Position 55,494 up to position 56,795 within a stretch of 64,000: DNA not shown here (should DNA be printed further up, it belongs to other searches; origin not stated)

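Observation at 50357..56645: Split transketolase, methyltransferase, radical SAM, DegT aminotransferase, WbuC cupin and sulfotransferase: candidate sulfated amino-sugar pathway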

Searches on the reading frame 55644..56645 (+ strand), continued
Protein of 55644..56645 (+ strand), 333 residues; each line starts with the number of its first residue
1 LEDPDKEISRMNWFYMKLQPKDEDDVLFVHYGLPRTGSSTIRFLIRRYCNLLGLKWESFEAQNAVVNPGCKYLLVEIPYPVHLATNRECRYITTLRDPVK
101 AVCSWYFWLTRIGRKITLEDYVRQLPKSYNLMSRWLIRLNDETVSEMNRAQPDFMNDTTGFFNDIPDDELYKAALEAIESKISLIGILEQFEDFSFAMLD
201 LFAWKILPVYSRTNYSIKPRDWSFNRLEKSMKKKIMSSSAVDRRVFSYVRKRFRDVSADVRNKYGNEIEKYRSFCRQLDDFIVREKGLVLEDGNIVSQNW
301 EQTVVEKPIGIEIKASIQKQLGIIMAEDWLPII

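Call 58: fold_search(model_id=the predicted structure, library=pdb)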
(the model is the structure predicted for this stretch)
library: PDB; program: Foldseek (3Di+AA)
matches with E <= 10: 780; with E <= 0.001: 9
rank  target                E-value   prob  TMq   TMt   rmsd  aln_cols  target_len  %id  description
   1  3f5f_A                2.8e-08  1.00  0.51  0.27  10.3       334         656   13  Crystal structure of heparan sulfate 2-O-sulfotransferase from gallus gallus as a maltose binding protein fusion. (released 2008-12-16)
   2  4ndz_A                5.2e-08  1.00  0.47  0.53  15.4       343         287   14  Structure of Maltose Binding Protein fusion to 2-O-Sulfotransferase with bound heptasaccharide and PAP (released 2014-03-19)
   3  4ndz_C                9.2e-08  1.00  0.47  0.25  14.8       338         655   14  Structure of Maltose Binding Protein fusion to 2-O-Sulfotransferase with bound heptasaccharide and PAP (released 2014-03-19)
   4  4ndz_B                9.8e-08  1.00  0.48  0.26  15.4       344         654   14  Structure of Maltose Binding Protein fusion to 2-O-Sulfotransferase with bound heptasaccharide and PAP (released 2014-03-19)
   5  5t03_A                1.4e-05  1.00  0.39  0.21  11.5       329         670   16  Crystal structure of heparan sulfate 6-O-sulfotransferase with bound PAP and glucuronic acid containing hexasaccharide (released 2017-02-01)
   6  5t05_B                1.9e-05  1.00  0.40  0.22  13.2       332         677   13  Crystal structure of heparan sulfate 6-O-sulfotransferase with bound PAP and IdoA2S containing hexasaccharide substrat (released 2017-02-01)
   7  5t03_B                3.9e-05  1.00  0.38  0.21  13.9       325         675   15  Crystal structure of heparan sulfate 6-O-sulfotransferase with bound PAP and glucuronic acid containing hexasaccharide (released 2017-02-01)
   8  22ga_A                4.3e-04  0.98  0.29  0.29  12.4       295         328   13  Crystal structure of sorghum sulfotransferase LGS1 reveals sulfation-assisted BC-ring formation in strigolactone biosy (released 2026-02-04)
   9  22ga_B                5.1e-04  0.98  0.30  0.30  13.3       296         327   13  Crystal structure of sorghum sulfotransferase LGS1 reveals sulfation-assisted BC-ring formation in strigolactone biosy (released 2026-02-04)
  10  1zd1_A                1.9e-03  0.98  0.27  0.33   8.9       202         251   14  Human Sulfortransferase SULT4A1 (released 2005-04-26)
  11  1x8j_A                3.8e-03  0.92  0.30  0.29  13.9       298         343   12  Crystal structure of retinol dehydratase in complex with androsterone and inactive cofactor PAP (released 2005-02-08)
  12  1ov4                  4.3e-03  0.95  0.33  0.38  19.6       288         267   10  Crystal structure of human DHEA-ST complexed with androsterone (released 2004-02-17)
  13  2gwh_A                4.3e-03  0.93  0.29  0.33  13.7       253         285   14  Human Sulfotranferase SULT1C2 in complex with PAP and pentachlorophenol (released 2006-05-16)
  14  1aqy_A                4.3e-03  0.80  0.24  0.27  15.3       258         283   11  ESTROGEN SULFOTRANSFERASE WITH PAP (released 1998-10-28)
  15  1bo6_A                4.6e-03  0.77  0.23  0.26  13.9       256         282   10  ESTROGEN SULFOTRANSFERASE WITH INACTIVE COFACTOR PAP AND VANADATE (released 1999-08-10)
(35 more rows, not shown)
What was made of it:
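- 55674..56645 (+): Divergent carbohydrate sulfotransferase (323 aa) of the HS2ST/HS6ST/Gal-3-O-sulfotransferase type. All top Foldseek hits are sulfotransferases (call 58).
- Closest known: Heparan sulfate 2-O- and 6-O-sulfotransferases and Gal-3-O-sulfotransferase-type enzymes. Same: Sulfotransferase fold (Foldseek probability 1.0, call 58).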

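Call 59: find_encoding_contigs(protein=P0005, flank=8000, max_places=2)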
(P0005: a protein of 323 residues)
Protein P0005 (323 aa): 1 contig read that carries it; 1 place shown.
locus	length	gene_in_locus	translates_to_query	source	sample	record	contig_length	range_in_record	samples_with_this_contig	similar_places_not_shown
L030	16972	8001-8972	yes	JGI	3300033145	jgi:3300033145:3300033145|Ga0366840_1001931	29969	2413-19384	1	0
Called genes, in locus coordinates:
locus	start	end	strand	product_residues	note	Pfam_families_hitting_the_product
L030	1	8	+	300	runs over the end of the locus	-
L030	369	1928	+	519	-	PF00496:SBP_bac_5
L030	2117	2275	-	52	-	-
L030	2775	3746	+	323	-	PF00685:Sulfotransfer_1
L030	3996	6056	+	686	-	-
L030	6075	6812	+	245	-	PF13489:Methyltransf_23, PF13847:Methyltransf_31, PF08241:Methyltransf_11, PF08242:Methyltransf_12, PF13649:Methyltransf_25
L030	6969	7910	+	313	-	-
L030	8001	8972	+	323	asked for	-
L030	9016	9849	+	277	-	PF05711:TylF, PF13578:Methyltransf_24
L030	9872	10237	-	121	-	-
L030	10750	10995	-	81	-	-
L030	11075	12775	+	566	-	PF13524:Glyco_trans_1_2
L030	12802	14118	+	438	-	PF13439:Glyco_transf_4 (faint), PF13579:Glyco_trans_4_4 (faint), PF00534:Glycos_transf_1, PF13692:Glyco_trans_1_4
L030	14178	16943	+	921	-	PF07719:TPR_2 (faint), PF13524:Glyco_trans_1_2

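Call 60: find_encoding_contigs(protein=P0006, flank=8000, max_places=2)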
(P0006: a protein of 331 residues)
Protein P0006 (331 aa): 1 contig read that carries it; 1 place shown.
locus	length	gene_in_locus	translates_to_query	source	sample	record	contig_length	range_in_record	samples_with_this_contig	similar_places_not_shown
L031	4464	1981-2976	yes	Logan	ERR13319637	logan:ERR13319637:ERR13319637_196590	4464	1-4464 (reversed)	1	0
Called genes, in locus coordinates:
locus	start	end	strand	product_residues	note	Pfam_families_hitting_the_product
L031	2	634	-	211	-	?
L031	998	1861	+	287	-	PF00685:Sulfotransfer_1 (faint)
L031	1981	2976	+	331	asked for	-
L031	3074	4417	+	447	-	PF00685:Sulfotransfer_1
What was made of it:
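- Closest known: Heparan sulfate 2-O- and 6-O-sulfotransferases and Gal-3-O-sulfotransferase-type enzymes. Same: Relatives occur in glycan clusters (calls 59, 60).
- Relatives of the sulfotransferase occur in glycan clusters (calls 59, 60).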

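Call 72: find_related_loci(query=A1, collection=metagenome_contigs, flank=10000)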
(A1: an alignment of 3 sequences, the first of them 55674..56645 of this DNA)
Query A1 (323 aa) in metagenome_contigs; peptide patterns used: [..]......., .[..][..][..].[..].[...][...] (x = any residue, [..] = any of these).
216 stretches matched a pattern, but none encodes a relative of the query by tblastn (E <= 1e-3).
